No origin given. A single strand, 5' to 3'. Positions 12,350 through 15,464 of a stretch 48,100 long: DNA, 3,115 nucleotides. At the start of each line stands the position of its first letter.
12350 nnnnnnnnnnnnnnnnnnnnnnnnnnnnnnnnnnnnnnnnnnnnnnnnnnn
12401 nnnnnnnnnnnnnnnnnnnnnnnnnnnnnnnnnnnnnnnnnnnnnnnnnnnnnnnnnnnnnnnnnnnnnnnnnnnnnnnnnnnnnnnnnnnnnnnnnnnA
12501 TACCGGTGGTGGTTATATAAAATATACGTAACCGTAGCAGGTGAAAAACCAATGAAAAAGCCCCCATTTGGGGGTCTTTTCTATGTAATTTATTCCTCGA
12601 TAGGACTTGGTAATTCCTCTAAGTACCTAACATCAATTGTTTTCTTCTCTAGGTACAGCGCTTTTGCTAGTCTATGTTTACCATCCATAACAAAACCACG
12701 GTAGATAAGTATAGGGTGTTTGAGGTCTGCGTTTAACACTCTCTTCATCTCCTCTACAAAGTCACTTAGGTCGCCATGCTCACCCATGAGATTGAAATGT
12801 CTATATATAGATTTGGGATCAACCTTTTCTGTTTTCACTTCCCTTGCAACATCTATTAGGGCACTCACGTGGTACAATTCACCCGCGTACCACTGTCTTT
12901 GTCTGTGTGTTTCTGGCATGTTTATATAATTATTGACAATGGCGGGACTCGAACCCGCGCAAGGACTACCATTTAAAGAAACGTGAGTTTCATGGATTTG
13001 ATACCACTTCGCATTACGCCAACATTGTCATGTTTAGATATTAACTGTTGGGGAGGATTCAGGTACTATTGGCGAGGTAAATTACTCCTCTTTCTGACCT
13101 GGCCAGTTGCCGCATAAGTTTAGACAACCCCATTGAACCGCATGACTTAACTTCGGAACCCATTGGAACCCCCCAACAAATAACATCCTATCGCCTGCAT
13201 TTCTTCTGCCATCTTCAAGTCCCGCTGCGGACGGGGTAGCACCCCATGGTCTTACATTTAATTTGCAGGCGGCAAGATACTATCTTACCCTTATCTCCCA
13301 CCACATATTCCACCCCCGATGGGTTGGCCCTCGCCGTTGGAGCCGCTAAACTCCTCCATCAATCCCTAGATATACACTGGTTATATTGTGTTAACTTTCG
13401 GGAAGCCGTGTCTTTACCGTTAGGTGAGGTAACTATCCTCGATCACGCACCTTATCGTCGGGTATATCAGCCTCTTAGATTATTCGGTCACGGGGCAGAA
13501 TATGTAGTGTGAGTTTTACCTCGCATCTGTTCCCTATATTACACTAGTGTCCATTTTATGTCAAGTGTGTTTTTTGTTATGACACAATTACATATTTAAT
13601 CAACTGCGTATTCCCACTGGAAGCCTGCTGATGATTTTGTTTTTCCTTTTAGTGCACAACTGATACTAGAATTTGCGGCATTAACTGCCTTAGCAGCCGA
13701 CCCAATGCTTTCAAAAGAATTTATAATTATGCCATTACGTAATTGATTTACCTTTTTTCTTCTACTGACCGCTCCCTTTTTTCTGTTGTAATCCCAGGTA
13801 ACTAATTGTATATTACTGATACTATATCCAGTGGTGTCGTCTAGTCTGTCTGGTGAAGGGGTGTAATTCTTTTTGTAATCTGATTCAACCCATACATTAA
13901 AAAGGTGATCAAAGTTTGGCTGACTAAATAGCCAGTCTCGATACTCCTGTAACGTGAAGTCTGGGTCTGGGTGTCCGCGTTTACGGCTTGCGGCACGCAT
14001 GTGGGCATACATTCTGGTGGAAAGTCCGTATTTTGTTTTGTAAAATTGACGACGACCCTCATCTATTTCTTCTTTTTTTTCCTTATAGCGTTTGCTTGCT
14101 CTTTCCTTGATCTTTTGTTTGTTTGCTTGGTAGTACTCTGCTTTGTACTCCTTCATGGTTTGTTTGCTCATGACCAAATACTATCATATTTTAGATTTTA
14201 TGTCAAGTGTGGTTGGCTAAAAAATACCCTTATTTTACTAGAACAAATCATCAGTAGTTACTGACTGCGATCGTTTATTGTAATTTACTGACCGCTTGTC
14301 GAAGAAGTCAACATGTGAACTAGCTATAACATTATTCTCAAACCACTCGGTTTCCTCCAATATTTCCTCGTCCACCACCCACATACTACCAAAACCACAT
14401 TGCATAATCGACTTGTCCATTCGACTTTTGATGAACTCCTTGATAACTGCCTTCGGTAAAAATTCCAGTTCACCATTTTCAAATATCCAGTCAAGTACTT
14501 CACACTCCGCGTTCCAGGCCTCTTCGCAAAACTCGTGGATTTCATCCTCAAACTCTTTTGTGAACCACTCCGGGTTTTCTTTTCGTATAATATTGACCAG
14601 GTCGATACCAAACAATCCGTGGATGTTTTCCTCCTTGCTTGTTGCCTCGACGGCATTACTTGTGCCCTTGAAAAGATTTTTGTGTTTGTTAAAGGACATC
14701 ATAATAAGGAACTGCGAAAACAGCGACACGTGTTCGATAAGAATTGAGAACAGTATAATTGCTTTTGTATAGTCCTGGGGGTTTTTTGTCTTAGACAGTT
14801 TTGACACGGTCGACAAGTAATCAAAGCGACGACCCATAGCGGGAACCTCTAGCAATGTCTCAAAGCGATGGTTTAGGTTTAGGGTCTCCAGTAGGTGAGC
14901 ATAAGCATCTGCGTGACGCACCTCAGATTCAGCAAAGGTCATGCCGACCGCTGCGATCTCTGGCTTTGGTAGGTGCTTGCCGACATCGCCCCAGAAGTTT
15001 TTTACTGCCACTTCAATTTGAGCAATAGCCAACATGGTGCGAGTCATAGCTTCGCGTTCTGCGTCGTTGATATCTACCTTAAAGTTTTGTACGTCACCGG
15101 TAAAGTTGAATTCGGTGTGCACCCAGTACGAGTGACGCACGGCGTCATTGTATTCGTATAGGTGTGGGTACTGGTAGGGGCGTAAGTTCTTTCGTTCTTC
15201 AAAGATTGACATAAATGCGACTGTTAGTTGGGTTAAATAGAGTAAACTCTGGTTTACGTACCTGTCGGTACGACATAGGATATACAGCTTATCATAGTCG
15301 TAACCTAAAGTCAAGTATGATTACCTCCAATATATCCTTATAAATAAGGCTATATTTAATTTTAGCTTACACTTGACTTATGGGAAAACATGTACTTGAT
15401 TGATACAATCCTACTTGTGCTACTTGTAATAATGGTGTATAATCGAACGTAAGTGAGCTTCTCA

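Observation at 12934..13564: Promoter-driven, about 600-nt ORF-free RNA with many candidate helices, ending in a tRNA-like module without an anticodon arm and abutting a ParB-like ORF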

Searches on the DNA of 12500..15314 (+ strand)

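Call 4: search_rna_families(source=window, start=12600, end=13900, threshold=evalue, max_evalue=10, show_alignments=5)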
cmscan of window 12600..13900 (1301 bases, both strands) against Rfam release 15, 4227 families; matches with E-value up to 10: 2.
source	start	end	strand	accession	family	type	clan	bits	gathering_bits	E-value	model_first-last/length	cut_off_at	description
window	12942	12959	-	RF00023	tmRNA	Gene;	CL00001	16.3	47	0.00033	346-363/374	no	transfer-messenger RNA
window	13207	13364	+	RF02178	SMCR2_2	Gene; lncRNA;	-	14.2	55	7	1-165/165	no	Smith-Magenis syndrome chromosome region, candidate 2 conserved region 2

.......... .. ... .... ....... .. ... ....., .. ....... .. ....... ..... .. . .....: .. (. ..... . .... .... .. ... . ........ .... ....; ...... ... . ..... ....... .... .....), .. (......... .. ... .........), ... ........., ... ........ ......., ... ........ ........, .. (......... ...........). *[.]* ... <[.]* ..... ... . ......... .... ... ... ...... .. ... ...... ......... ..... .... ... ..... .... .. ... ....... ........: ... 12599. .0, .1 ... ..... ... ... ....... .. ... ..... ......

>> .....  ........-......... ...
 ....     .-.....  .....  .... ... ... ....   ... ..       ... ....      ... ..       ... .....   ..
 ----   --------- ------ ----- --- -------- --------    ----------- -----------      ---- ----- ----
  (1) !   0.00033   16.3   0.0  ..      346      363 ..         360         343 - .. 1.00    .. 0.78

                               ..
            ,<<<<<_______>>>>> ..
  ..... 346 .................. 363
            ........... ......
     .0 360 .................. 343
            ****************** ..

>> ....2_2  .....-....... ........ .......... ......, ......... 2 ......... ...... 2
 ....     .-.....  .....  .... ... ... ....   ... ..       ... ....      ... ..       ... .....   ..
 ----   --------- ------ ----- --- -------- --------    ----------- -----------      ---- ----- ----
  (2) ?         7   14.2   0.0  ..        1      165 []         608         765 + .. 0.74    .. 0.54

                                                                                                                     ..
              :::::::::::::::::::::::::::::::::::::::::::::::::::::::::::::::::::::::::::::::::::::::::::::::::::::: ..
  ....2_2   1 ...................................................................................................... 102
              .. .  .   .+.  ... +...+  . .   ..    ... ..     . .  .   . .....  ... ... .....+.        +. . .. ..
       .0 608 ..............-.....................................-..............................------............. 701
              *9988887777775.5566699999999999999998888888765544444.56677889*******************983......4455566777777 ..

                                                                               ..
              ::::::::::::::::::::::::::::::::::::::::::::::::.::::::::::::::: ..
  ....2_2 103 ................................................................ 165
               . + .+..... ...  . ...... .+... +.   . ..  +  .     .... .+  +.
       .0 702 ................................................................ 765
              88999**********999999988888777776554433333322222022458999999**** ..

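Call 6: search_dna_similar(query=window:12500-14300:+, collection=phages, mode=near, max_rows=30)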
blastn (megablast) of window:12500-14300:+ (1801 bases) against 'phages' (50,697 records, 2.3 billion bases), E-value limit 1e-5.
No match.

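Call 8: search_dna_similar(query=window:12880-13620:-, collection=phages, mode=distant, max_rows=30, max_evalue=0.01)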
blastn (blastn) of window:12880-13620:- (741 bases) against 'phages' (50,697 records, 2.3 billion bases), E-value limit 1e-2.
No match.

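Call 35: search_rna_families(sources=[L085, L090], threshold=gathering)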
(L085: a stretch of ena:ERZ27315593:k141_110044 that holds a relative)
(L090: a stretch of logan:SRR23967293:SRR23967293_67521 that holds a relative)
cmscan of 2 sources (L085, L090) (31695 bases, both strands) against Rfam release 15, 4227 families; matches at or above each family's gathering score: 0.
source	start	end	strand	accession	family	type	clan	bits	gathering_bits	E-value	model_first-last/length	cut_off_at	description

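Call 81: search_with_rna_model(model_id=R1, source=window, start=12600, end=13900, filters=off, max_evalue=10, show_alignments=4)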
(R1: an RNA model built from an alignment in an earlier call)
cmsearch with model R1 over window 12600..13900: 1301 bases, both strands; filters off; matches with E-value up to 10: 11.
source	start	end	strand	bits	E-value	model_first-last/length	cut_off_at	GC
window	12942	12959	-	17.6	0.00086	48-65/74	no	0.78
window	12714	12743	+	4.5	1.1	1-74/74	no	0.5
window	13269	13289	-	3.3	2.2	1-74/74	no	0.48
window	13494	13533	+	3.1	2.5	1-74/74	no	0.45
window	12918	12982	+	2.6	3.3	1-74/74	no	0.4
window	13219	13236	+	2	4.4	26-43/74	no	0.83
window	12869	12891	-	1.9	4.9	1-74/74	no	0.57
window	13230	13246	-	1.6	5.7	1-74/74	no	0.71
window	12871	12893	+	1.2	6.9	1-74/74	no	0.57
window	13336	13358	-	1.1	7.3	1-74/74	no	0.57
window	13487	13525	-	0.8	8.6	1-74/74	no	0.49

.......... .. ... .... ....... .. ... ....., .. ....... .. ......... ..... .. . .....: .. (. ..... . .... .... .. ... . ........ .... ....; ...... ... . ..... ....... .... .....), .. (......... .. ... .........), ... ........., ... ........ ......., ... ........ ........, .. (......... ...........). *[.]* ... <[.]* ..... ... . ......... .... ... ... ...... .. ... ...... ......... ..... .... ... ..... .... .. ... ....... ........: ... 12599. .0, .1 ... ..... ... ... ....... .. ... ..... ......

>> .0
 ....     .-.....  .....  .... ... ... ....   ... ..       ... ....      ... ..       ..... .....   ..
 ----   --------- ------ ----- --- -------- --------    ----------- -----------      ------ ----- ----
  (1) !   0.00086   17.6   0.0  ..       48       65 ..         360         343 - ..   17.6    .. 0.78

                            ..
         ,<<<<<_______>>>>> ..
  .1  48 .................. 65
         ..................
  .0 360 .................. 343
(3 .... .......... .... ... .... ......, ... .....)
